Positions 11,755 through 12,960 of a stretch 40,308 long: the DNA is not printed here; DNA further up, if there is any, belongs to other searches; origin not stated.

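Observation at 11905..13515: TIR-domain gene directly upstream of a minimal CHAT/caspase-like His-Cys protein: candidate two-gene immune module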

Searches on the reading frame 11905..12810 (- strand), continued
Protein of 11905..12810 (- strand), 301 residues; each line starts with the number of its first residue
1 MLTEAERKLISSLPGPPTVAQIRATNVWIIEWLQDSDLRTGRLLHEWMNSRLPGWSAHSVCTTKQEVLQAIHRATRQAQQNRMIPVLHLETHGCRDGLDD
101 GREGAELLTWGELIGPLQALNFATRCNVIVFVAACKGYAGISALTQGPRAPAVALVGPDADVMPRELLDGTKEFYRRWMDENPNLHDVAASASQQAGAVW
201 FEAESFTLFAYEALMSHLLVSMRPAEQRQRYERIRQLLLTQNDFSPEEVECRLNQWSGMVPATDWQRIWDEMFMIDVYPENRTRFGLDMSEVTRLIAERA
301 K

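Call 96: search_protein_families(library=pfam, proteins=[P0358, P0374, P0331, P0387, P0390, P0384, P0371, P0346, P0321, P0305], max_evalue=0.05)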
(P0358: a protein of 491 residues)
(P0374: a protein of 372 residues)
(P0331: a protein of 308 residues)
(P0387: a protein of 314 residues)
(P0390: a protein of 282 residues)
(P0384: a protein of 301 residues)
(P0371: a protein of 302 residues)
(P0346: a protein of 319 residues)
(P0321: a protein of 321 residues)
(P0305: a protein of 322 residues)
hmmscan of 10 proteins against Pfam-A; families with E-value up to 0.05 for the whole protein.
P0358 (491 aa): 1 family
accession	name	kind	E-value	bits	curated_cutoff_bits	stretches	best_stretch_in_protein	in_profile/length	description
PF01650.23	Peptidase_C13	-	0.017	15.1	22.8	1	273-329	107-162/258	Peptidase C13 family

P0374 (372 aa): 0 families

P0331 (308 aa): 0 families

P0387 (314 aa): 0 families

P0390 (282 aa): 1 family
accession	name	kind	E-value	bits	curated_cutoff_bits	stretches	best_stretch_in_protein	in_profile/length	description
PF01650.23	Peptidase_C13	-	0.004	17.2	22.8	1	74-129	113-169/258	Peptidase C13 family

P0384 (301 aa): 0 families

P0371 (302 aa): 1 family
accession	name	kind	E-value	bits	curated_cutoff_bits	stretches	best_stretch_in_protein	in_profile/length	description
PF01650.23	Peptidase_C13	-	0.015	15.3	22.8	1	83-138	108-162/258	Peptidase C13 family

P0346 (319 aa): 0 families

P0321 (321 aa): 0 families

P0305 (322 aa): 1 family
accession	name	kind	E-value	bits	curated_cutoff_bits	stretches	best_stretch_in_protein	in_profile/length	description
PF11626.13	Rap1_C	-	0.031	14.8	24.2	0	180-242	8-58/84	TRF2-interacting telomeric protein/Rap1 - C terminal domain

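Call 103: search_protein_families(library=phrogs, proteins=[window:11905-12810:-], max_evalue=0.01)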
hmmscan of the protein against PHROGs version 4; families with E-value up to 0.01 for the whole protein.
window:11905-12810:- (301 aa): 1 family
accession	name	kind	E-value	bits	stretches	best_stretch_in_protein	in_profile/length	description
phrog_38219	-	unknown function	0.00034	21.3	1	83-177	75-167/279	-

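Call 104: search_dna_similar(query=window:11905-12810:-, collection=plasmids, mode=protein, max_rows=15, max_evalue=0.001)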
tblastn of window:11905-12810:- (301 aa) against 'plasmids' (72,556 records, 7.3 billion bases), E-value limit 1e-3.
Records with a match: 21; places in all: 21; records where one place covers at least 80% of the query: 0.
Best place of each record, by identity: <60% 21.
By first word of the organism name: Klebsiella 16; Yersinia 2; Rhizobium 2; Cupriavidus 1.
By predicted mobility (MOB-suite, as given by PLSDB): non-mobilizable 18; conjugative 2; mobilizable 1.
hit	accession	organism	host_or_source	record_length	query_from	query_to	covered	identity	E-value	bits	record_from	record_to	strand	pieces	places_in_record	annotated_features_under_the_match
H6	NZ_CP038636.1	Cupriavidus oxalaticus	whole organism,sewage sludge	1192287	27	215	63%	27.9%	6e-7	58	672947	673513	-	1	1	none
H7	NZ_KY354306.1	Klebsiella pneumoniae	lettuce,leaf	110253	25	176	50%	28.8%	4e-6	56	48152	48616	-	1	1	hypothetical protein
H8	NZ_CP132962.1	Klebsiella pneumoniae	Homo sapiens,blood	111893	21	176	52%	26.8%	2e-5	54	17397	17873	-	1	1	HMG-box domain-containing protein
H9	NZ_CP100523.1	Klebsiella pneumoniae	Gallus gallus domesticus,whole ...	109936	21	176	52%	26.8%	2e-5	54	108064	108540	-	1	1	HMG-box domain-containing protein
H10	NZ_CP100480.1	Klebsiella pneumoniae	Gallus gallus domesticus,whole ...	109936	21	176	52%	26.8%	2e-5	54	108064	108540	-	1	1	HMG-box domain-containing protein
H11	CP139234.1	Klebsiella pneumoniae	Homo sapiens,respiratory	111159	21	176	52%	26.8%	2e-5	54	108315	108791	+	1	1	hypothetical protein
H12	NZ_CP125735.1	Klebsiella pneumoniae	Homo sapiens,Ascitic fluid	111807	21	176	52%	26.8%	2e-5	54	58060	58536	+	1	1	hypothetical protein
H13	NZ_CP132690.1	Klebsiella pneumoniae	Homo sapiens,urine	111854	21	176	52%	26.8%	2e-5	54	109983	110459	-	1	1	hypothetical protein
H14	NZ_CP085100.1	Klebsiella pneumoniae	Bivalve mollusc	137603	21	176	52%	26.8%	2e-5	54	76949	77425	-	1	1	hypothetical protein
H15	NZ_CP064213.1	Klebsiella pneumoniae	whole organism,blood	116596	21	176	52%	26.8%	2e-5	54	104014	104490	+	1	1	hypothetical protein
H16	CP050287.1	Klebsiella pneumoniae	Homo sapiens,blood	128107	21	176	52%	26.8%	2e-5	54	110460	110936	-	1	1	hypothetical protein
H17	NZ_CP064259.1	Klebsiella pneumoniae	whole organism,blood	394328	21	176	52%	26.8%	2e-5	54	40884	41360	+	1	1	hypothetical protein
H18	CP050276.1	Klebsiella pneumoniae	Homo sapiens,blood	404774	21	176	52%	26.8%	2e-5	54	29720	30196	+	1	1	hypothetical protein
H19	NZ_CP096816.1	Klebsiella pneumoniae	Homo sapiens,urine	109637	21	176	52%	26.8%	2e-5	54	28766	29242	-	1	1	hypothetical protein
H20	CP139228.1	Klebsiella pneumoniae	Homo sapiens,respiratory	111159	21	176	52%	26.8%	2e-5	53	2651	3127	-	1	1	hypothetical protein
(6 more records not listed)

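Call 105: search_dna_similar(query=window:11905-12810:-, collection=phages, mode=protein, max_rows=10, max_evalue=0.001)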
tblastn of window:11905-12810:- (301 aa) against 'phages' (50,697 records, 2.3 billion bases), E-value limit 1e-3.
No match.

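Call 106: get_annotated_region(hit=H8, flank=3500)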
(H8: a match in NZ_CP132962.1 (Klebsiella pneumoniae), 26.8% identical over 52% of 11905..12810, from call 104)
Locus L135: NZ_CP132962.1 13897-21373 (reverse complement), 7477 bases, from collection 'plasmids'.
description: Klebsiella pneumoniae strain 35 plasmid pKP35_2, complete sequence
organism: Klebsiella pneumoniae (NCBI taxid 573)
taxonomy: Bacteria; Pseudomonadota; Gammaproteobacteria; Enterobacterales; Enterobacteriaceae; Klebsiella; Klebsiella pneumoniae
host: -; source: Homo sapiens,blood; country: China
typing (MOB-suite, as given by PLSDB): non-mobilizable; replicon IncFIB
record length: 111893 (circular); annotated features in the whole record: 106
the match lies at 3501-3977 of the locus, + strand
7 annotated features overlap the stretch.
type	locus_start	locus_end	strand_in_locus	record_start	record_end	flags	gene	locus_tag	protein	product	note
CDS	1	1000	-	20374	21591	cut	-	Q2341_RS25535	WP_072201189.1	RepB family plasmid replication initiator protein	GO:0006270 - DNA replication initiation [Evidence IEA]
CDS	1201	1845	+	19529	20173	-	-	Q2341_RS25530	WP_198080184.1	hypothetical protein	-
CDS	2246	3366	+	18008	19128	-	-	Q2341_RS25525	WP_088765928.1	IS3 family transposase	-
CDS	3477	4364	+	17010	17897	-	-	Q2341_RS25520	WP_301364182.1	HMG-box domain-containing protein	-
CDS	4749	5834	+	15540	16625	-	-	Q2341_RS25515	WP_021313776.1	metallophosphoesterase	-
CDS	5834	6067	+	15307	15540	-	-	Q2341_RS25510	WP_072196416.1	hypothetical protein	-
CDS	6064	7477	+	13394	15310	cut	-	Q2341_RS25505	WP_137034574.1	AAA family ATPase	-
